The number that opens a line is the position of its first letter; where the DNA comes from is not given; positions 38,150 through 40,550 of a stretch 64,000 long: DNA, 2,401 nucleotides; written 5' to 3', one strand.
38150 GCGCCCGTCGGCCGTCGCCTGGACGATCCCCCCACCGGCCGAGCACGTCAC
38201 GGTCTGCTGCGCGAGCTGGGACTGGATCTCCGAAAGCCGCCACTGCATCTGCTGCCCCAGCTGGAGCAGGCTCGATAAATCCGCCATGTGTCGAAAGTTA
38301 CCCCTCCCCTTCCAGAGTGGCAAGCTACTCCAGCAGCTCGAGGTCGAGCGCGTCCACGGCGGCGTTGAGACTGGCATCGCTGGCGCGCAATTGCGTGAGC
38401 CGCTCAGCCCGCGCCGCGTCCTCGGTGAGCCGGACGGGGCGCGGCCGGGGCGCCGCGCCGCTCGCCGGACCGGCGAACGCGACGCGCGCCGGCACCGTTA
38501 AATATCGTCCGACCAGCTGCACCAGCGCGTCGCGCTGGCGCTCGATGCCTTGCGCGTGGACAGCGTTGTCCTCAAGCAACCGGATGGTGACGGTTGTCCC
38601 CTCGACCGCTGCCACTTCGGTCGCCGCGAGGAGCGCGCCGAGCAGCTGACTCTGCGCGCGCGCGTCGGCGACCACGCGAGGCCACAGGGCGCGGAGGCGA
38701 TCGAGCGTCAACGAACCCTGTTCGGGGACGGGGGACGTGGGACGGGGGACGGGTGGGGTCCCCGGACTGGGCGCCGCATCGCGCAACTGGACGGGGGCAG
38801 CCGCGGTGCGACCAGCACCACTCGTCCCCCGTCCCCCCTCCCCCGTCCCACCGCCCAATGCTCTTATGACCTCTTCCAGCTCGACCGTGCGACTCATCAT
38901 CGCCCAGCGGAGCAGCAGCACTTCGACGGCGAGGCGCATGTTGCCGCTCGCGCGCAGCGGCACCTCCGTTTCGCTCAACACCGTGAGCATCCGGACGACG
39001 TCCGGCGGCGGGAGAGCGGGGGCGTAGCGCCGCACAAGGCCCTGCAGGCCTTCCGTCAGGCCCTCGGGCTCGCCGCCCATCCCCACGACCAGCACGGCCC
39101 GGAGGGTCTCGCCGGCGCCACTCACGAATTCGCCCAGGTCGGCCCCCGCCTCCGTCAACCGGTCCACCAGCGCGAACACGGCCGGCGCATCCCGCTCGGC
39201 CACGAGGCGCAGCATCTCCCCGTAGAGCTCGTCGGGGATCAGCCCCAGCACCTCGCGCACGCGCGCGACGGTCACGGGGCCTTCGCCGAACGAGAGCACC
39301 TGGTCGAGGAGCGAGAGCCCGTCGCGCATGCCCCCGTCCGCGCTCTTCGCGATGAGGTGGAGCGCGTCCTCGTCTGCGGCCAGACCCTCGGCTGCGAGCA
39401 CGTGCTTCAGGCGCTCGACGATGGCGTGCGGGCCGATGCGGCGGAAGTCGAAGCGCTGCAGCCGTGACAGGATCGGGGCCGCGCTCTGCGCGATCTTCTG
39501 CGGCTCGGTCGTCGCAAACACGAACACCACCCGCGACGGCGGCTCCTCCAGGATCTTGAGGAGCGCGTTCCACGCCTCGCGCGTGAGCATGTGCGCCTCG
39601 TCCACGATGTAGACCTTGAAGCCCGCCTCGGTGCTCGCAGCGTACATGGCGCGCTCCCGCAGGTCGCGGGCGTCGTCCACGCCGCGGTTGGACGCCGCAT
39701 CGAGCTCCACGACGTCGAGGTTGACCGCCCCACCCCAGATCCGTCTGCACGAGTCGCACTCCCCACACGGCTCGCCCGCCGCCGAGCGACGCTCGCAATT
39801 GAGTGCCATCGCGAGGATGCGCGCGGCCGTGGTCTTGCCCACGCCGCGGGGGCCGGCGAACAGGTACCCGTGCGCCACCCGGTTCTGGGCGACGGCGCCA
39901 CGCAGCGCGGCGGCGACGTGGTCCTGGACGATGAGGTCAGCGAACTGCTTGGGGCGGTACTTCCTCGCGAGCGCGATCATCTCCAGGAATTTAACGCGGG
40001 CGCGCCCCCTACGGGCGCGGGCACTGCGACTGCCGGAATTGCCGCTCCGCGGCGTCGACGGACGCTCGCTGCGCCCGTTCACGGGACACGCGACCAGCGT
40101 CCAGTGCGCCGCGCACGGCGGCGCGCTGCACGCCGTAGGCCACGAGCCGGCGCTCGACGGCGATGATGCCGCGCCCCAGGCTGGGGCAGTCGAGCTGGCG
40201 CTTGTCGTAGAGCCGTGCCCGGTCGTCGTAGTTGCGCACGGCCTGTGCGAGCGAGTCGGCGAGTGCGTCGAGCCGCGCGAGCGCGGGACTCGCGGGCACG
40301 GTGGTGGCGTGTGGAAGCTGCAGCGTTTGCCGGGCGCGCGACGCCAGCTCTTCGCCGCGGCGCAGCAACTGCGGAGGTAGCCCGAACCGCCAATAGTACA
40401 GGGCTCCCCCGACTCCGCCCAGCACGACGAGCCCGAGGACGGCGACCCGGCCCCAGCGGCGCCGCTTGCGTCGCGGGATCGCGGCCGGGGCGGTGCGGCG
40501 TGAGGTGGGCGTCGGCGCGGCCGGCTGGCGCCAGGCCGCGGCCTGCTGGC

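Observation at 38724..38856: A complete inverted heptad element is translated in frame inside the dnaX linker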

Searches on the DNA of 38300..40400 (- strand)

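Call 22: search_rna_families(source=window, start=38300, end=40400, threshold=evalue, max_evalue=5)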
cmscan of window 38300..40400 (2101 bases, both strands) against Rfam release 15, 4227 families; matches with E-value up to 5: 3.
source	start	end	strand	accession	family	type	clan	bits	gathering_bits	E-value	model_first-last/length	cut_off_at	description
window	38724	38850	+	RF04159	MIR1437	Gene; miRNA;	-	21.4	168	1.1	1-192/192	no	MIR1437 microRNA precursor family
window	40059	40133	-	RF03232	mir-6526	Gene; miRNA;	-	19.3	57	1.6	1-79/79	no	mir-6526 microRNA precursor family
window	38890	38904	-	RF01152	sR1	Gene; snRNA; snoRNA; CD-box;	-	12.3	45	4.6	1-57/57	no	Small nucleolar RNA sR1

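Call 54: search_rna_families(sources=[L090, L104, L001, L136, L113, L007, L045], threshold=gathering)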
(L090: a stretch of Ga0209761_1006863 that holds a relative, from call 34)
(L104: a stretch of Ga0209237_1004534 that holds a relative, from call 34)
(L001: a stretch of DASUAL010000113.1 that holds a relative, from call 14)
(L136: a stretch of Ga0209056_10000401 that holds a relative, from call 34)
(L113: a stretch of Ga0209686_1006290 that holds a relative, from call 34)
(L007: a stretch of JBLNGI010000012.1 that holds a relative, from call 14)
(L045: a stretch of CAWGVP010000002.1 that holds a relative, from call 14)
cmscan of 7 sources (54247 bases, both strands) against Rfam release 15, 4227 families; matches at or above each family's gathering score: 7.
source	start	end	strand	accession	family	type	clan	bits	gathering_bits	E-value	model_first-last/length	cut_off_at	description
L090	1866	1963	+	RF00169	Bacteria_small_SRP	Gene;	CL00003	48.8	40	1.3e-07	1-97/97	no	Bacterial small signal recognition particle RNA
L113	506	603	+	RF00169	Bacteria_small_SRP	Gene;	CL00003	47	40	4.2e-07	1-97/97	no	Bacterial small signal recognition particle RNA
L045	2758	2857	+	RF00169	Bacteria_small_SRP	Gene;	CL00003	45.3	40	1.2e-06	1-97/97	no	Bacterial small signal recognition particle RNA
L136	5825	5924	-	RF00169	Bacteria_small_SRP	Gene;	CL00003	44.3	40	2.4e-06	1-97/97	no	Bacterial small signal recognition particle RNA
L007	2812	2911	+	RF00169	Bacteria_small_SRP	Gene;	CL00003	44.1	40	2.7e-06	1-97/97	no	Bacterial small signal recognition particle RNA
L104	782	878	+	RF00169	Bacteria_small_SRP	Gene;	CL00003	43.7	40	3.4e-06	1-97/97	no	Bacterial small signal recognition particle RNA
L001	2789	2886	+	RF00169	Bacteria_small_SRP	Gene;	CL00003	41.7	40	1.2e-05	1-97/97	no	Bacterial small signal recognition particle RNA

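Call 63: search_rna_families(sources=[L139, L155, L156, L020, L050, L016, L010, L133, L157, L026, L041, L044, L032, L046, L073], threshold=gathering)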
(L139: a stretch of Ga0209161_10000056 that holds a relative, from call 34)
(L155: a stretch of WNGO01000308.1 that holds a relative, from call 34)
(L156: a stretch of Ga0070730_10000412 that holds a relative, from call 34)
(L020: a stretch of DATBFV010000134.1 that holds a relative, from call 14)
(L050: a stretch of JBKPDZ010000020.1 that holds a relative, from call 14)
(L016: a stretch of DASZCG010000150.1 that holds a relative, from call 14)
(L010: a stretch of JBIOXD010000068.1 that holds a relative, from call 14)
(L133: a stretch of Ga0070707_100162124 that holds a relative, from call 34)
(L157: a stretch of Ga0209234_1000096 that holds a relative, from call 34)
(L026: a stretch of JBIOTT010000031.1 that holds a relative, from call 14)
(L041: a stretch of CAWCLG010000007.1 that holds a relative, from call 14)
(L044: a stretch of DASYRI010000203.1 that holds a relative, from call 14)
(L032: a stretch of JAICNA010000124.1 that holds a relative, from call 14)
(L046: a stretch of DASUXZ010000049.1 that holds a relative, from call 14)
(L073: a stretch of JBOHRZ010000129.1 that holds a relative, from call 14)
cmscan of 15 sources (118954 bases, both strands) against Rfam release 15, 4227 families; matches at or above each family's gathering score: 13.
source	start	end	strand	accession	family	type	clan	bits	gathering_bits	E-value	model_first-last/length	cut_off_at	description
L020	2767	3008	-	RF01854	Bacteria_large_SRP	Gene;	CL00003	66.7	60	1.7e-07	1-256/256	no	Bacterial large signal recognition particle RNA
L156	3365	3572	-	RF01854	Bacteria_large_SRP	Gene;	CL00003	65.1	60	3.4e-07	1-256/256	no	Bacterial large signal recognition particle RNA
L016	336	593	+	RF01854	Bacteria_large_SRP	Gene;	CL00003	60.8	60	2.4e-06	1-256/256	no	Bacterial large signal recognition particle RNA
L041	2795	2894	+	RF00169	Bacteria_small_SRP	Gene;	CL00003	45.3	40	2.6e-06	1-97/97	no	Bacterial small signal recognition particle RNA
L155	5825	5924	-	RF00169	Bacteria_small_SRP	Gene;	CL00003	45.1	40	3.1e-06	1-97/97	no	Bacterial small signal recognition particle RNA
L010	2819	2918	-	RF00169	Bacteria_small_SRP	Gene;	CL00003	44.6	40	4.1e-06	1-97/97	no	Bacterial small signal recognition particle RNA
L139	5812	5911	-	RF00169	Bacteria_small_SRP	Gene;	CL00003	44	40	6.4e-06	1-97/97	no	Bacterial small signal recognition particle RNA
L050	2812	2911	-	RF00169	Bacteria_small_SRP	Gene;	CL00003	44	40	6.4e-06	1-97/97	no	Bacterial small signal recognition particle RNA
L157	5648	5747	+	RF00169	Bacteria_small_SRP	Gene;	CL00003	43.9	40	6.6e-06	1-97/97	no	Bacterial small signal recognition particle RNA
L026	2789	2888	+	RF00169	Bacteria_small_SRP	Gene;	CL00003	43.4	40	9.5e-06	1-97/97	no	Bacterial small signal recognition particle RNA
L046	926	1025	+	RF00169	Bacteria_small_SRP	Gene;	CL00003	43.4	40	9.3e-06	1-97/97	no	Bacterial small signal recognition particle RNA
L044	2097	2194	+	RF00169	Bacteria_small_SRP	Gene;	CL00003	43.2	40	1.1e-05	1-97/97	no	Bacterial small signal recognition particle RNA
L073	1376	1474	+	RF00169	Bacteria_small_SRP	Gene;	CL00003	41.1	40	4.1e-05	1-97/97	no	Bacterial small signal recognition particle RNA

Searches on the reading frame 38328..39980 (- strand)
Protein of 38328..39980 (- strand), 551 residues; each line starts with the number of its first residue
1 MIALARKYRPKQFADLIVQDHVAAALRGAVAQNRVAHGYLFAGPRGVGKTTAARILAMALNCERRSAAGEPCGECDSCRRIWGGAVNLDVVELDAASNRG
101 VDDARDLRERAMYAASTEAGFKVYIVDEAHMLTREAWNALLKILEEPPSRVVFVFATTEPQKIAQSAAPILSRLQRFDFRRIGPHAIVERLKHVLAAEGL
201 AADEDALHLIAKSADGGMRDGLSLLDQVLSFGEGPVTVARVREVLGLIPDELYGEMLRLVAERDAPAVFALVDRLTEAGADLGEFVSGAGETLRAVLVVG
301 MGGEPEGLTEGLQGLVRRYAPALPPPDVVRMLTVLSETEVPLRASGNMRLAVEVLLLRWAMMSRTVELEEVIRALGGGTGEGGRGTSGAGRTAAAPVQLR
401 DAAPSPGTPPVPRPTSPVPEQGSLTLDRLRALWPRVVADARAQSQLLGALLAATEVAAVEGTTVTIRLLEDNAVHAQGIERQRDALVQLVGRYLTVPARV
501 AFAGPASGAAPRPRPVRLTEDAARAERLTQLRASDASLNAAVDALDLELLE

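Call 14: find_related_loci(query=window:38328-39980:-, collection=genome_contigs, flank=3000)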
Query window:38328-39980:- (551 aa) in genome_contigs; peptide patterns used: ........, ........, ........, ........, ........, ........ (x = any residue, [..] = any of these).
599 stretches matched a pattern (row limit reached: there are more); 543 encode a relative of the query (tblastn E <= 1e-3); the best 80 are kept; 80 distinct loci.
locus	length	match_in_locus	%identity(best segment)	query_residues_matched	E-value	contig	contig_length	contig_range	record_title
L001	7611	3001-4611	77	1-542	0e+0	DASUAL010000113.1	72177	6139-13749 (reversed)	MAG TPA_asm: Gemmatimonadales bacterium isolate SMAG_U2494 k141_323867, whole genome shotgun sequence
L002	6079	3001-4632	76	1-542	0e+0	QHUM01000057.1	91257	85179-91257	MAG: Gemmatimonadetes bacterium isolate AG28 14_1009_12_30cm_scaffold_260_curated, whole genome shotgun sequence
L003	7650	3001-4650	73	1-542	0e+0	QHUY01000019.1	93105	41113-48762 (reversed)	MAG: Gemmatimonadetes bacterium isolate AG17 14_1009_16_40cm_scaffold_1927_curated, whole genome shotgun sequence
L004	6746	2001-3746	71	1-541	0e+0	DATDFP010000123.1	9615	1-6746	MAG TPA_asm: Gemmatimonadales bacterium isolate SMAG_U229 k141_284433, whole genome shotgun sequence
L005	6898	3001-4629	73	1-542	0e+0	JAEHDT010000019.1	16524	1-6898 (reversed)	MAG: Gemmatimonadetes bacterium isolate EFPC_76 k127_918193, whole genome shotgun sequence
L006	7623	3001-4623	74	1-542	0e+0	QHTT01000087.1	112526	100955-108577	MAG: Gemmatimonadetes bacterium isolate AG45 14_1009_05_20cm_scaffold_377_curated, whole genome shotgun sequence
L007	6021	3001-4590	72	1-542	0e+0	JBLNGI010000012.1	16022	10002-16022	MAG: Gemmatimonadota bacterium isolate MAG24 PRJNA1068274_bin2_renamed_11, whole genome shotgun sequence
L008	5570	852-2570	70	1-542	0e+0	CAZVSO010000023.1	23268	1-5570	MAG TPA_asm: uncultured Gemmatimonadaceae bacterium isolate SRP119689_co1_97 genome assembly, contig: NODE_2863_length_2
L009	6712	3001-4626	72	1-542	0e+0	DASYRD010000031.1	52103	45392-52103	MAG TPA_asm: Gemmatimonadales bacterium isolate SMAG_U4502 k141_3983731, whole genome shotgun sequence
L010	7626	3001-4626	71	1-551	0e+0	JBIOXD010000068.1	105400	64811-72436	MAG: Gemmatimonadales bacterium isolate MAG065 k127_2970074, whole genome shotgun sequence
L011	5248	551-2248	69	1-551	0e+0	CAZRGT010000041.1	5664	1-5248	MAG TPA_asm: uncultured Gemmatimonadaceae bacterium isolate binchicken_co165_439 genome assembly, contig: k141_931949, w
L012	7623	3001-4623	72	1-542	0e+0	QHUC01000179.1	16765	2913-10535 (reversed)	MAG: Gemmatimonadetes bacterium isolate AG37 14_0929_12_40cm_scaffold_6657_curated, whole genome shotgun sequence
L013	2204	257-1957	68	1-551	0e+0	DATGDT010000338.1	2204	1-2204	MAG TPA_asm: Gemmatimonadales bacterium isolate SMAG_U9681 k141_235632, whole genome shotgun sequence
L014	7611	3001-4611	73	1-542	0e+0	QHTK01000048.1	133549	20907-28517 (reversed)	MAG: Gemmatimonadetes bacterium isolate AG8 14_1009_05_30cm_scaffold_129_curated, whole genome shotgun sequence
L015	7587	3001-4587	70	1-542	0e+0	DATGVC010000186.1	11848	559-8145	MAG TPA_asm: Gemmatimonadales bacterium isolate SMAG_U10546 k141_508958, whole genome shotgun sequence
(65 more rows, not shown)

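Call 24: search_protein_families(library=pfam, proteins=[window:38328-39980:-])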
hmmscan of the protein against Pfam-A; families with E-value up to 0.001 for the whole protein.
window:38328-39980:- (551 aa): 8 families
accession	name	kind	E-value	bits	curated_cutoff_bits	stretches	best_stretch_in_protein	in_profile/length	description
PF13177.12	DNA_pol3_delta2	-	2.3e-35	122.4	27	1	19-181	2-159/161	DNA polymerase III, delta subunit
PF22608.2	DNAX_ATPase_lid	-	4.4e-18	65.2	27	1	187-234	2-49/49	DNA polymerase III clamp loader subunit, ATPase lid domain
PF12169.13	DNA_pol3_gamma3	-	8.3e-12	45.5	24.4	1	236-374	1-142/143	DNA polymerase III subunits gamma and tau domain III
PF00004.35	AAA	-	1.4e-10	42.1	21.2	1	40-178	2-124/131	ATPase family associated with various cellular activities (AAA)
PF20964.2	DnaX_C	-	1.8e-08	34.8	26.2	1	421-518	4-103/113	DNA polymerase III subunit tau, C-terminal domain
PF13401.12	AAA_22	-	1.9e-08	35.1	27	1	41-156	10-121/130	AAA domain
PF13604.12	AAA_30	-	4.1e-06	27.1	27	1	40-154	22-122/191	AAA domain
PF05496.18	RuvB_N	-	8e-06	26.1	27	1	9-69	2-66/159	Holliday junction DNA helicase RuvB P-loop domain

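Call 34: find_related_loci(query=window:38328-39980:-, collection=metagenome_contigs, flank=6000)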
Query window:38328-39980:- (551 aa) in metagenome_contigs; peptide patterns used: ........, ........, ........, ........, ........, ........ (x = any residue, [..] = any of these).
599 stretches matched a pattern (row limit reached: there are more); 531 encode a relative of the query (tblastn E <= 1e-3); the best 80 are kept; 80 distinct loci.
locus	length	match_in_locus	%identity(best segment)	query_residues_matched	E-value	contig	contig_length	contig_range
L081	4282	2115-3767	100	1-551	0e+0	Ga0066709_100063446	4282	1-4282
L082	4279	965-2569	80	1-542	0e+0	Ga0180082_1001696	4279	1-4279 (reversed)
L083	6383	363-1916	78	1-542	0e+0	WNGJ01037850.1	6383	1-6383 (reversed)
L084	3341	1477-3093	75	1-542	0e+0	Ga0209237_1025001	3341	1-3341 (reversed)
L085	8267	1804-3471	74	1-551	0e+0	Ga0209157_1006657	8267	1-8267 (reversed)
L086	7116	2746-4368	74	1-542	0e+0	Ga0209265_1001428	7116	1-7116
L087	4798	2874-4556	73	1-551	0e+0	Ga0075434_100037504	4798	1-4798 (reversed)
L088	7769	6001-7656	74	1-542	0e+0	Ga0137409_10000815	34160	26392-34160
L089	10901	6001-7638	76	1-542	0e+0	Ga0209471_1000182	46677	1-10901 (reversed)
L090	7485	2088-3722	76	1-542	0e+0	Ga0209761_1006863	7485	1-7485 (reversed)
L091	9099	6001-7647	74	1-542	0e+0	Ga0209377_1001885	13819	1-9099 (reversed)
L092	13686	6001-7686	71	1-551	0e+0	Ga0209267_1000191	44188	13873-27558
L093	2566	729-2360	75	1-542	0e+0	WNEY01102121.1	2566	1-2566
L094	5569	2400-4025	76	1-542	0e+0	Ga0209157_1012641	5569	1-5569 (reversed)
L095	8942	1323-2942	75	1-542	0e+0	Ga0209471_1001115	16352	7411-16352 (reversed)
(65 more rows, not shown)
